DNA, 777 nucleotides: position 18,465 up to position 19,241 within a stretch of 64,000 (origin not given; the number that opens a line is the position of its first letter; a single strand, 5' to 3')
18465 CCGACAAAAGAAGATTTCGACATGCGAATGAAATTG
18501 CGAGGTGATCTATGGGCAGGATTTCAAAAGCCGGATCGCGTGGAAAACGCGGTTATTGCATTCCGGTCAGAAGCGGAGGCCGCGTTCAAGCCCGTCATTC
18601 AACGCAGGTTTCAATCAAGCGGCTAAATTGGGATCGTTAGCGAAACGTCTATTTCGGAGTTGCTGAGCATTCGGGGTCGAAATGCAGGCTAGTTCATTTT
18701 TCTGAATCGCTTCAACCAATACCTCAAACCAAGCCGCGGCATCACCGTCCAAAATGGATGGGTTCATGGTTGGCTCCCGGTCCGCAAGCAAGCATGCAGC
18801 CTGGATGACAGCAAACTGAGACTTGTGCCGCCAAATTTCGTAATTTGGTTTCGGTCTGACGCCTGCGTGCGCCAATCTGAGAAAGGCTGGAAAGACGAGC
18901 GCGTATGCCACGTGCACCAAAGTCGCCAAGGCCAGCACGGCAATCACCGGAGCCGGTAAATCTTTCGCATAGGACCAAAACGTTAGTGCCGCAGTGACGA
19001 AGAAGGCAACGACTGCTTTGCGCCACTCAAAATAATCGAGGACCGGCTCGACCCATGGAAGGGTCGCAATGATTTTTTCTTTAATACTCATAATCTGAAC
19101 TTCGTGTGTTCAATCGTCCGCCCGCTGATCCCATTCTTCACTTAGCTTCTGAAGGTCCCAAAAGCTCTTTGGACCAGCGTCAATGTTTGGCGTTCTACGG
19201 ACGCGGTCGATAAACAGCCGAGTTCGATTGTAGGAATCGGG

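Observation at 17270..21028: Low-GC four-gene island encoding only membrane-anchored orphan proteins: candidate undescribed membrane-acting exclusion/defence-like module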

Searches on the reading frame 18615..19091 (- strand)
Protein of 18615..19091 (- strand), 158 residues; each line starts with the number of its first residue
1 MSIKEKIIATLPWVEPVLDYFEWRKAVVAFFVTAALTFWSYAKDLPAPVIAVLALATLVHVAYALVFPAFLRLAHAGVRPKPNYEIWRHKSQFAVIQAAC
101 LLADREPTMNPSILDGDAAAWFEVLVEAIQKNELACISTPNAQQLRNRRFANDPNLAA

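Call 3: search_protein_families(library=pfam, proteins=[window:18615-19091:-], max_evalue=1)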
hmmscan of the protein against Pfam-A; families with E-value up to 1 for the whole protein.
window:18615-19091:- (158 aa): 1 family
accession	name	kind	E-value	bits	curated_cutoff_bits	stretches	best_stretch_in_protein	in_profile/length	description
PF03222.19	Trp_Tyr_perm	-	0.19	11.3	22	1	11-96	294-382/393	Tryptophan/tyrosine permease family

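Call 4: search_protein_families(library=padloc, proteins=[window:18615-19091:-], max_evalue=1)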
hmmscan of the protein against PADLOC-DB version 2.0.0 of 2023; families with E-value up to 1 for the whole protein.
window:18615-19091:- (158 aa): 0 families

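Call 5: search_protein_families(library=phrogs, proteins=[window:18615-19091:-], max_evalue=1)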
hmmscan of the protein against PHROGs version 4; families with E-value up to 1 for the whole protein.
window:18615-19091:- (158 aa): 0 families

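Call 6: search_protein_families(library=ncbifam, proteins=[window:18615-19091:-], max_evalue=1)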
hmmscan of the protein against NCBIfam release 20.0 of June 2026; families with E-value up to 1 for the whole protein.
window:18615-19091:- (158 aa): 0 families

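Call 26: find_homologous_proteins(query=window:18615-19091:-)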
Query window:18615-19091:- (158 aa): 24 proteins with E <= 0.001 among 256 candidates.
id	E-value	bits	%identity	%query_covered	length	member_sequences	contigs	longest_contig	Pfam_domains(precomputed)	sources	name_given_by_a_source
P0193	4.5e-73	262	79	93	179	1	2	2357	-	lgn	-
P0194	7.0e-65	236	100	70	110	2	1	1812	-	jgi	jgi:hypothetical protein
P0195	2.3e-51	192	61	89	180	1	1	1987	-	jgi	jgi:hypothetical protein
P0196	2.6e-50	189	61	91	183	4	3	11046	-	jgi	jgi:hypothetical protein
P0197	6.9e-50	187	59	96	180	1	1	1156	-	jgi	jgi:hypothetical protein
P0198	4.1e-48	181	57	93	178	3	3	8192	-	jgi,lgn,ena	jgi:hypothetical protein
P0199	6.2e-48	181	54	97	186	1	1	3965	-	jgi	jgi:hypothetical protein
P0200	7.1e-48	181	57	87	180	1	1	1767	-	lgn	-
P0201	9.5e-47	177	52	97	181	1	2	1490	-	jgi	jgi:hypothetical protein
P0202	1.4e-46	176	57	87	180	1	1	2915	-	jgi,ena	-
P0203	3.2e-46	175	53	89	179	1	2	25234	-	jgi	jgi:hypothetical protein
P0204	3.8e-46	175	57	88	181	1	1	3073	-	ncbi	ncbi:MAG: hypothetical protein WBD95_01160 [Xanthobacteraceae bacterium]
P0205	5.3e-46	175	56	87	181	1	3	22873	-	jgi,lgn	-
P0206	1.3e-45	173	56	87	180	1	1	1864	-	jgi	jgi:hypothetical protein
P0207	4.9e-45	171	55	88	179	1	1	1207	-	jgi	jgi:hypothetical protein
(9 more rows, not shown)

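Call 28: find_encoding_contigs(protein=P0203, flank=6000, max_places=3)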
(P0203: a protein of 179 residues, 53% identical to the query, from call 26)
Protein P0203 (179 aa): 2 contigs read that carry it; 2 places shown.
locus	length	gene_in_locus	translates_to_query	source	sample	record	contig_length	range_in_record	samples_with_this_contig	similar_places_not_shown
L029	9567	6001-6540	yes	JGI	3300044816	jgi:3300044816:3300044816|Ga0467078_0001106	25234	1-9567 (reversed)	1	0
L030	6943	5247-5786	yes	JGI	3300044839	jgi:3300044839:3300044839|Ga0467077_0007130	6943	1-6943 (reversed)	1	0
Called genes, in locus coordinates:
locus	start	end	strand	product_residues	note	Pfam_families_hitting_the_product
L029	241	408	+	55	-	-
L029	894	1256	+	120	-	PF00043:GST_C (weak), PF13410:GST_C_2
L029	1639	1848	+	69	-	-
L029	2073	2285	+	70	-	-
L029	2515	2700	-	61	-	-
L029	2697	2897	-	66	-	-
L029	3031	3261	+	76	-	-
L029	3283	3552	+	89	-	PF12071:DUF3551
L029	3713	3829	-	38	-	-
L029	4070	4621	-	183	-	-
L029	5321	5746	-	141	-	-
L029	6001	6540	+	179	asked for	-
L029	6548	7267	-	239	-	-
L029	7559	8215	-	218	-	-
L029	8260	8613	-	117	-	-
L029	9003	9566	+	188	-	?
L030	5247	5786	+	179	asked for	-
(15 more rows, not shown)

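Call 29: find_encoding_contigs(protein=P0205, flank=6000, max_places=3)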
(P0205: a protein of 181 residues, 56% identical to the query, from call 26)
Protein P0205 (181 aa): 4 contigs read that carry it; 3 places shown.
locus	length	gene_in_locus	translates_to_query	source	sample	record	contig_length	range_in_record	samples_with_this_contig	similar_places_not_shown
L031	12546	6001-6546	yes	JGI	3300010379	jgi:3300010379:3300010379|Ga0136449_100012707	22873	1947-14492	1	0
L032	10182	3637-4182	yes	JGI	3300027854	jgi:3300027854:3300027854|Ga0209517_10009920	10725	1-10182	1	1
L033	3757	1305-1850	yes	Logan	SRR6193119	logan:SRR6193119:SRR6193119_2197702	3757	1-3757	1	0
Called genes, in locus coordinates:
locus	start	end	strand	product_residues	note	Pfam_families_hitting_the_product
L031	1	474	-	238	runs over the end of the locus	PF00589:Phage_integrase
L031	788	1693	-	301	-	-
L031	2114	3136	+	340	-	PF08238:Sel1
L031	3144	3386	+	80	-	-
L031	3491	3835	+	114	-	PF14338:Mrr_N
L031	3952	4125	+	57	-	-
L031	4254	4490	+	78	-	-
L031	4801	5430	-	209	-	-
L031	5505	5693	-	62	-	-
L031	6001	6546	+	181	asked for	-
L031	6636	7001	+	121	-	-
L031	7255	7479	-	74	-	-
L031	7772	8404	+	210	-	PF01545:Cation_efflux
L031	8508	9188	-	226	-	-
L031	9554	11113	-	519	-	PF05272:VapE-like_dom (weak), PF19263:DUF5906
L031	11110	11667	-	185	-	-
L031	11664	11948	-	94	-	PF05930:Phage_AlpA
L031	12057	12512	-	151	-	-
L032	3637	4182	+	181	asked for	-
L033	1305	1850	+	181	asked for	-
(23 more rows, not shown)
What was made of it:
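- B relatives lie in an integrase/AlpA/VapE element (call 29).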

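Call 30: find_encoding_contigs(protein=P0196, flank=6000, max_places=3)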
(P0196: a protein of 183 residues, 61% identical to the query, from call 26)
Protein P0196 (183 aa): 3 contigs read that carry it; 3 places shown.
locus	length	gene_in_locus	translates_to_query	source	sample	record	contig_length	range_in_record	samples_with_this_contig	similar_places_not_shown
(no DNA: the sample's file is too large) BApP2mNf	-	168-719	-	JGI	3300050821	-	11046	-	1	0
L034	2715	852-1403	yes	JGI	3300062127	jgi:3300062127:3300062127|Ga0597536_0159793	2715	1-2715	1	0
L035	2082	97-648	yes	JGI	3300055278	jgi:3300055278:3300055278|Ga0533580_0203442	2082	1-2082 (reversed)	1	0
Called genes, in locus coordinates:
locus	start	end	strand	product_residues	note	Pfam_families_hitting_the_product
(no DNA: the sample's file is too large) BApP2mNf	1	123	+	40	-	?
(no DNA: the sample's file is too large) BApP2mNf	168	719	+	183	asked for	-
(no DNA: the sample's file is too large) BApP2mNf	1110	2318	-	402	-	PF00890:FAD_binding_2 (weak), PF01494:FAD_binding_3, PF04820:Trp_halogenase (weak), PF07992:Pyr_redox_2 (faint), PF12831:FAD_oxidored (weak)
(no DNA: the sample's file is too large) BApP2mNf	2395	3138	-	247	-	PF01925:TauE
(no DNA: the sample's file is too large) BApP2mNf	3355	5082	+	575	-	PF01494:FAD_binding_3, PF21274:Rng_hyd_C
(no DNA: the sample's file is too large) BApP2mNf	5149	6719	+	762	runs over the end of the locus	PF24807:WD40_CDC20-Fz (faint), PF25173:Beta-prop_WDR3_1st (faint), PF25174:Beta-prop_THOC3, PF25175:Beta-prop_WDR5, PF23381:Beta-prop_IFT122_1st, PF23414:Beta-prop_EML_2, PF24782:WD40_MABP1-WDR62_2nd (weak), PF25174:Beta-prop_THOC3, +5 more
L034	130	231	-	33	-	-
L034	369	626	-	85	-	-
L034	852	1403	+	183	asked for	-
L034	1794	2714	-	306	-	?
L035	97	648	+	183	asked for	-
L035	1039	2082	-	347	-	?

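Call 41: search_solved_structures(query=A3, max_evalue=1)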
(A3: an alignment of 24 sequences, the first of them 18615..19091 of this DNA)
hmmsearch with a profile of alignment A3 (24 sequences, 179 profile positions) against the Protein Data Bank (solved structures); distinct sequences matched with E-value up to 1: 3.
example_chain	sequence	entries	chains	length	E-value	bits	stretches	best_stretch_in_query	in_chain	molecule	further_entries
2yxg_A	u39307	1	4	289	0.29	14.3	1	27-118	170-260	Dihydrodipicolinate synthase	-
7t7i_A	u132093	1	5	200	0.43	13.7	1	43-100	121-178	Nuclear egress protein 2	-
6t3z_A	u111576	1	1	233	0.56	13.3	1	43-100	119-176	Nuclear egress protein 2,Nuclear egress protein 1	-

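Call 69: search_dna_similar(query=P0205, collection=plasmids, mode=protein, max_evalue=0.001, max_rows=25)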
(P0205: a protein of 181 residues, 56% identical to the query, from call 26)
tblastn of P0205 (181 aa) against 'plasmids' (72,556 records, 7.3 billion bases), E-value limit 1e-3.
No match.

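Call 72: find_related_loci(query=A3, collection=viral_contigs, flank=6000)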
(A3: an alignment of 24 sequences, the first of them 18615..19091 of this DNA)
Query A3 (158 aa) in viral_contigs; peptide patterns used: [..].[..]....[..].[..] (x = any residue, [..] = any of these).
13 stretches matched a pattern, but none encodes a relative of the query by tblastn (E <= 1e-3).

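Call 76: search_protein_families(library=padloc, proteins=[L031:4801-5430:-, L029:6548-7267:-], max_evalue=0.001)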
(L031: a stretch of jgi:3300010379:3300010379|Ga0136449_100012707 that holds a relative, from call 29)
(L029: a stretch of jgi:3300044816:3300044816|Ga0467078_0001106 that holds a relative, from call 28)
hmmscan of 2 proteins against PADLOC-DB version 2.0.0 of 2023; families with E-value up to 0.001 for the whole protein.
L031:4801-5430:- (209 aa): 0 families

L029:6548-7267:- (239 aa): 0 families

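Call 77: search_protein_families(library=ncbifam, proteins=[L031:4801-5430:-, L029:6548-7267:-], max_evalue=0.001)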
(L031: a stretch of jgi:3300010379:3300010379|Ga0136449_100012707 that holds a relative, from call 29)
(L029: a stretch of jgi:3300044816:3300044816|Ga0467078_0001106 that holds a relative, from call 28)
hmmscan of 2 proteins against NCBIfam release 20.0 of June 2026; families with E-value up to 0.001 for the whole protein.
L031:4801-5430:- (209 aa): 0 families

L029:6548-7267:- (239 aa): 0 families

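Call 82: find_encoding_contigs(protein=P0193, flank=5000, max_places=3)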
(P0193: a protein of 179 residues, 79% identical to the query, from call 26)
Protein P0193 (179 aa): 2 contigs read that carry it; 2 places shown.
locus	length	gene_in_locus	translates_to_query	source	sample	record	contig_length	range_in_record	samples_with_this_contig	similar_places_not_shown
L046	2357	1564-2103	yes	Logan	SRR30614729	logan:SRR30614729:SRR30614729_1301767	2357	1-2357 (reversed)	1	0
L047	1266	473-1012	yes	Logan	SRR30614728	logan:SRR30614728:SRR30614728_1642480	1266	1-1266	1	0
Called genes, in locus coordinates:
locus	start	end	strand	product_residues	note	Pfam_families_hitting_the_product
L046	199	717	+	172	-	-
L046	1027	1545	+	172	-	PF15956:DUF4760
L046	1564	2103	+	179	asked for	-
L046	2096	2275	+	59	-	-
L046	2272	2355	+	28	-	?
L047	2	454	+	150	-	?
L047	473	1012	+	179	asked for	-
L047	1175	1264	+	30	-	?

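Call 89: find_related_loci(query=A5, collection=metagenome_contigs, flank=5000)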
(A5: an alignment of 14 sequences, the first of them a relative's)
Query A5 (179 aa) in metagenome_contigs; peptide patterns used: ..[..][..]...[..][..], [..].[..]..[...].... (x = any residue, [..] = any of these).
465 stretches matched a pattern; 13 encode a relative of the query (tblastn E <= 1e-3); 13 distinct loci.
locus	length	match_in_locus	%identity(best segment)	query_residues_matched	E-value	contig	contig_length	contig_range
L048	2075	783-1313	59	2-173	2e-68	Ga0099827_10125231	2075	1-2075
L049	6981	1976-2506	54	1-173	2e-63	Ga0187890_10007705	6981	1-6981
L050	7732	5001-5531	54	1-173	1e-61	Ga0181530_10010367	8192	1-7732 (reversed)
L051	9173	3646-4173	52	3-173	9e-61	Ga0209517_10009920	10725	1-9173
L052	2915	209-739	53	2-173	4e-60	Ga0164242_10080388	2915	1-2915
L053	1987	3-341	52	65-173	3e-34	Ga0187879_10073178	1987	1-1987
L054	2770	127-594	37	28-173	3e-29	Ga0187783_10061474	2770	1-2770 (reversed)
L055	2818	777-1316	28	6-178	9e-23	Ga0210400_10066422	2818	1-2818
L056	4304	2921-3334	35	45-173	5e-20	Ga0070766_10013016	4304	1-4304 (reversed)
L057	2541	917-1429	28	17-173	6e-16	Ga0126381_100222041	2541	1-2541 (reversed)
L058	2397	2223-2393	53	3-59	5e-16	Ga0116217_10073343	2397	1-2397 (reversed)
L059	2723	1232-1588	27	14-134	1e-10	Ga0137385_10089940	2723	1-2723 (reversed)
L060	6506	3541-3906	30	52-168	3e-9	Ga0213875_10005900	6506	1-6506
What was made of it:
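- Tried and rejected: It was repeated with a tighter alignment (call 89).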
